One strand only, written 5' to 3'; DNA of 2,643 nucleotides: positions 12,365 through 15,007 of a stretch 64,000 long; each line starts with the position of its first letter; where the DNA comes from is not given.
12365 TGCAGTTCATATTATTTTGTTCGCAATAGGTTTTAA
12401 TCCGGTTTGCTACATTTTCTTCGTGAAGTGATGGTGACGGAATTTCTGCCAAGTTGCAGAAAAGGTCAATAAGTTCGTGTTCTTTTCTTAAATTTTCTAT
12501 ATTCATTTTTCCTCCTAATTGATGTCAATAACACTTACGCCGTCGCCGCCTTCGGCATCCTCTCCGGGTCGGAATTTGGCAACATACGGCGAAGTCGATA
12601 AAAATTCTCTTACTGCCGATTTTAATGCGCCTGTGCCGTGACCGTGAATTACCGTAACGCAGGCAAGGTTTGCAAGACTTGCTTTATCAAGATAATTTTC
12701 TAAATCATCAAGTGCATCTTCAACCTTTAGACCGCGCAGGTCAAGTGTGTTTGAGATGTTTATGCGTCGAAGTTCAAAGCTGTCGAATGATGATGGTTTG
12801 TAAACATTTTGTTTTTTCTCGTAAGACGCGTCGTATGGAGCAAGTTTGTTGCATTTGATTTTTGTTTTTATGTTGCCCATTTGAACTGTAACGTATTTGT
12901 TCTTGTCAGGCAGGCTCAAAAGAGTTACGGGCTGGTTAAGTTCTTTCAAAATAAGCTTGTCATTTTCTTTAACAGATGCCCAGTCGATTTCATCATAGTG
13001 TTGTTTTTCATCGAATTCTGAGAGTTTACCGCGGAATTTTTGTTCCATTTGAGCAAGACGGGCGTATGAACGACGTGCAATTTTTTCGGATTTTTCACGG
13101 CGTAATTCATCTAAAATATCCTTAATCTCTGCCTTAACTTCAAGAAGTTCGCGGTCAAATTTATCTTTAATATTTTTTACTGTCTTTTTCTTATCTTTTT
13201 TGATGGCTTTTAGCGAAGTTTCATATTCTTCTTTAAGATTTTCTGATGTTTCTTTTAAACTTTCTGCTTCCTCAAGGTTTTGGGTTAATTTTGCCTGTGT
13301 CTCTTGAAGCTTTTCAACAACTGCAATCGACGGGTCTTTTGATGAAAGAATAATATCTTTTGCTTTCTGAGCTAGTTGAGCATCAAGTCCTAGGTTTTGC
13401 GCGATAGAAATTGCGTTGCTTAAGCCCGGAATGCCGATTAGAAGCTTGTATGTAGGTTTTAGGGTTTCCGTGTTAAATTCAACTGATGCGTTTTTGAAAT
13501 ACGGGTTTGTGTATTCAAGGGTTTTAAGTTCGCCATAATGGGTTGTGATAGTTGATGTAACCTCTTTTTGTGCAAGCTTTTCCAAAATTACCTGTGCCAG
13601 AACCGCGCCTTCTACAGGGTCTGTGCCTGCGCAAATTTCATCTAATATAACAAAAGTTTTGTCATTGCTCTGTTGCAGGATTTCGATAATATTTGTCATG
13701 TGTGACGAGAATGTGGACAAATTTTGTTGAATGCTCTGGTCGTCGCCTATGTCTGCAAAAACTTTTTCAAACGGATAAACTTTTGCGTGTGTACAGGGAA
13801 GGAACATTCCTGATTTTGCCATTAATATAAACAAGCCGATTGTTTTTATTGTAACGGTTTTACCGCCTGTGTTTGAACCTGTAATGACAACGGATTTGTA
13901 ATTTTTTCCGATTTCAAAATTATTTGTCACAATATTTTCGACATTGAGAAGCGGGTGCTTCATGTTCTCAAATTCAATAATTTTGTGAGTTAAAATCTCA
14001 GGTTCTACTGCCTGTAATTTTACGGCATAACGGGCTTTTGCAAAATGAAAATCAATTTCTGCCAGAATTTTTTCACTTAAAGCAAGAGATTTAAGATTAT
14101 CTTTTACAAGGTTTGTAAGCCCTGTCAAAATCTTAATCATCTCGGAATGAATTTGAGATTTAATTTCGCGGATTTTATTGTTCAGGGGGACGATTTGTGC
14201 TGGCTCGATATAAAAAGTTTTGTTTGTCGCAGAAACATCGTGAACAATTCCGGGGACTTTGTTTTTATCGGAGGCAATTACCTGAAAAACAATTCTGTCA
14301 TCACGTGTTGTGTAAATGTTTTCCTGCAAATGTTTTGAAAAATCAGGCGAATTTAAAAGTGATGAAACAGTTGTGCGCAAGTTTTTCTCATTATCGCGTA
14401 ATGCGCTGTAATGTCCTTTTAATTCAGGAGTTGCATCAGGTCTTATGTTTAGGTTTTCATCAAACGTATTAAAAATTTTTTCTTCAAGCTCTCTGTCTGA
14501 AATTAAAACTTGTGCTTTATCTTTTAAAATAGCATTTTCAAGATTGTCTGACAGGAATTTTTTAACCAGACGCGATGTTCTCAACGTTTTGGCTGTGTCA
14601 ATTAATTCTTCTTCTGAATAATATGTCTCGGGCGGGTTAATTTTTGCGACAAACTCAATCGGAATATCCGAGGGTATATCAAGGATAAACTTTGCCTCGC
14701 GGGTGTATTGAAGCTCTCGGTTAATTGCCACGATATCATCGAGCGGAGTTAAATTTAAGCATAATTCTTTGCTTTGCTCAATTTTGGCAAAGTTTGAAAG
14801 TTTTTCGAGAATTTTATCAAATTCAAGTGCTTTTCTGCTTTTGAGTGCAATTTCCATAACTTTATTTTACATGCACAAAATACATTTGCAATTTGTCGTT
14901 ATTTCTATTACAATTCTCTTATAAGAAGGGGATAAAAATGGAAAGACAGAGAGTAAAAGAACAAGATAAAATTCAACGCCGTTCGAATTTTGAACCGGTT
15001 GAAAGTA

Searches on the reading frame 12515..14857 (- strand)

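Call 54: search_protein_families(library=pfam, proteins=[window:12515-14857:-], max_evalue=0.00001)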
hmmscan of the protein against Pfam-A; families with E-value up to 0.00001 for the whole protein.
window:12515-14857:- (780 aa): 3 families
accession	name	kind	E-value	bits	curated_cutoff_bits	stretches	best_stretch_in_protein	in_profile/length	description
PF00488.27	MutS_V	-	9e-34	117.5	30.2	1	323-502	1-183/188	MutS domain V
PF01713.27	Smr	-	5.2e-24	84.6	25.7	1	705-778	1-75/77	Smr domain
PF20297.4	MSSS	-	1.3e-07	31.6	26.8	1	633-672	3-42/42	MutS2 and Smr-associated SH3 domain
